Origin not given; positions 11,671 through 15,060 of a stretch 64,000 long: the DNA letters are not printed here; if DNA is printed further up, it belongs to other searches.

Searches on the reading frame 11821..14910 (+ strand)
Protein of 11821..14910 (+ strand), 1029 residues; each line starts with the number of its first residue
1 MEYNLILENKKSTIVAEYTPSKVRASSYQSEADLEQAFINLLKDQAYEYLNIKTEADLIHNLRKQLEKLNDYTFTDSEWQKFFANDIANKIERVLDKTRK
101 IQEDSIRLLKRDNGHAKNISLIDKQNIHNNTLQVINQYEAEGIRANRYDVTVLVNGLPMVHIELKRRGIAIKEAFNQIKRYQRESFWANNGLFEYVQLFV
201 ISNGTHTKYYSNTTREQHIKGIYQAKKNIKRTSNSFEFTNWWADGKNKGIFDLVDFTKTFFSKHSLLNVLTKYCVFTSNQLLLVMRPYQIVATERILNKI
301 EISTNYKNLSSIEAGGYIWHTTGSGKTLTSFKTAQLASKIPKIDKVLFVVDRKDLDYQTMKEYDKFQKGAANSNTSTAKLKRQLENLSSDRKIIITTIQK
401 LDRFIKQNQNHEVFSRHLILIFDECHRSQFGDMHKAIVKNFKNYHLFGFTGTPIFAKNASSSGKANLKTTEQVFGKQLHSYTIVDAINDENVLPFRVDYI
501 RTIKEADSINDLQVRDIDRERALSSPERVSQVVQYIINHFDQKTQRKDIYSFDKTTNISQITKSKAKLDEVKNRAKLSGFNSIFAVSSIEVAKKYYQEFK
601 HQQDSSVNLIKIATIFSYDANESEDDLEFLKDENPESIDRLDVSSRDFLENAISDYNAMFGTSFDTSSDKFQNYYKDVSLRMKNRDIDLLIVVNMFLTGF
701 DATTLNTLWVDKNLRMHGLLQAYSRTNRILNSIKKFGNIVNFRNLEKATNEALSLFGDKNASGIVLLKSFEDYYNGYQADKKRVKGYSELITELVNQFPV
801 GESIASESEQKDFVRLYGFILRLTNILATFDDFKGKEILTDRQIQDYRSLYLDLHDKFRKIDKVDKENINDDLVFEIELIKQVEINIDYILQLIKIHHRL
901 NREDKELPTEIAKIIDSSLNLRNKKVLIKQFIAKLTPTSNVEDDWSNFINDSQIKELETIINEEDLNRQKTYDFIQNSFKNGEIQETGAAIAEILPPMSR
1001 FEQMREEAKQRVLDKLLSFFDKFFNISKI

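Call 5: search_protein_families(library=pfam, proteins=[window:11821-14910:+])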
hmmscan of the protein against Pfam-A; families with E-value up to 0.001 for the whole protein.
window:11821-14910:+ (1029 aa): 7 families
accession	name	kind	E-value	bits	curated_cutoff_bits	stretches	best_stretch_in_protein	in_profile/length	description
PF12008.13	EcoR124_C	-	1.4e-61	208.8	23.1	1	765-1023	1-260/260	Type I restriction and modification enzyme - subunit R C terminal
PF22679.2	T1R_D3-like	-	2.7e-60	203.8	27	1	579-744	2-158/158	Type I restriction enzyme subunit R domain 3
PF18766.7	SWI2_SNF2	-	2.2e-56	191.4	26.7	1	288-510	1-201/221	SWI2/SNF2 ATPase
PF04313.20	HSDR_N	-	1.8e-47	162.2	25.1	1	28-217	1-197/198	Type I restriction enzyme R protein N terminus (HSDR_N)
PF04851.21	ResIII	-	4.1e-40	137.8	22.5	1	284-454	3-163/164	Type III restriction enzyme, res subunit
PF00270.35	DEAD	-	2.9e-12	47.1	26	1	321-454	22-161/167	DEAD/DEAH box helicase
PF13588.12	HSDR_N_2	-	0.00049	20.6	25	1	121-222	13-106/110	Type I restriction enzyme R protein N terminus (HSDR_N)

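Call 33: search_solved_structures(query=window:11821-14907:+, max_evalue=0.001)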
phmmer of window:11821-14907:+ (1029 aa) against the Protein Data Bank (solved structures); distinct sequences matched with E-value up to 0.001: 7.
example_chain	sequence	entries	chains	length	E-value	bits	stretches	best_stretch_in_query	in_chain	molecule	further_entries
4bec_A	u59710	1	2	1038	7.1e-264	881.5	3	6-546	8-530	TYPE I RESTRICTION ENZYME HSDR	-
4beb_A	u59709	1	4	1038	1.1e-263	881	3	6-546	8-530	TYPE I RESTRICTION ENZYME HSDR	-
2w00_A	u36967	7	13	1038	1.1e-263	880.9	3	6-546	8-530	HSDR | Type I restriction enzyme R Protein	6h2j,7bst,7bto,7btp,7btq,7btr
4be7_B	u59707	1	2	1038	1.3e-263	880.7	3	6-546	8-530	TYPE I RESTRICTION ENZYME ECOR124II R PROTEIN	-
4xjx_A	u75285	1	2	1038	5.4e-263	878.6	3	6-546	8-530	HsdR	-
5j3n_A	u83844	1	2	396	1.8e-17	66.1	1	878-1026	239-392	Green fluorescent protein,HsdR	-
3evy_A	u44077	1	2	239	9.7e-15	57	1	781-976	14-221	Putative type I restriction enzyme R protein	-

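Call 46: search_protein_families(library=padloc, proteins=[window:11821-14907:+], max_evalue=0.01)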
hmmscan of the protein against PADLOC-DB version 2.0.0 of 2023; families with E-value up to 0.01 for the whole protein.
window:11821-14907:+ (1029 aa): 7 families
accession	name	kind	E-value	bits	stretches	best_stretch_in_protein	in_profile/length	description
PDLC03048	REase_I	-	0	1179.5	1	27-1026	2-972/976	Type I restriction enzyme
PDLC03043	REase_I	-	5e-87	289.9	1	6-309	8-297/313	Type I restriction enzyme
PDLC03045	REase_I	-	4.7e-66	221.5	1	133-746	120-687/995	Type I restriction enzyme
PDLC03046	REase_I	-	1.1e-64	216.9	1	30-744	4-730/1025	Type I restriction enzyme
PDLC03040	REase_I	-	6.2e-51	171.3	1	30-763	6-700/1029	Type I restriction enzyme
PDLC03044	REase_I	-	1.6e-37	127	1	117-755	104-699/1034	Type I restriction enzyme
PDLC03041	REase_I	-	6.2e-30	101.9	2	118-498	118-520/1099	Type I restriction enzyme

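Call 47: search_protein_families(library=ncbifam, proteins=[window:11821-14907:+], max_evalue=0.01)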
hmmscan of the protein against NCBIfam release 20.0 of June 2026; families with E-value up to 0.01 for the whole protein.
window:11821-14907:+ (1029 aa): 1 family
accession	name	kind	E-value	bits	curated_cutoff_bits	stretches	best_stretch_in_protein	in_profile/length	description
TIGR00348.1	hsdR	subfamily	2.4e-169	565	284.55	2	32-547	2-494/674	HsdR family type I site-specific deoxyribonuclease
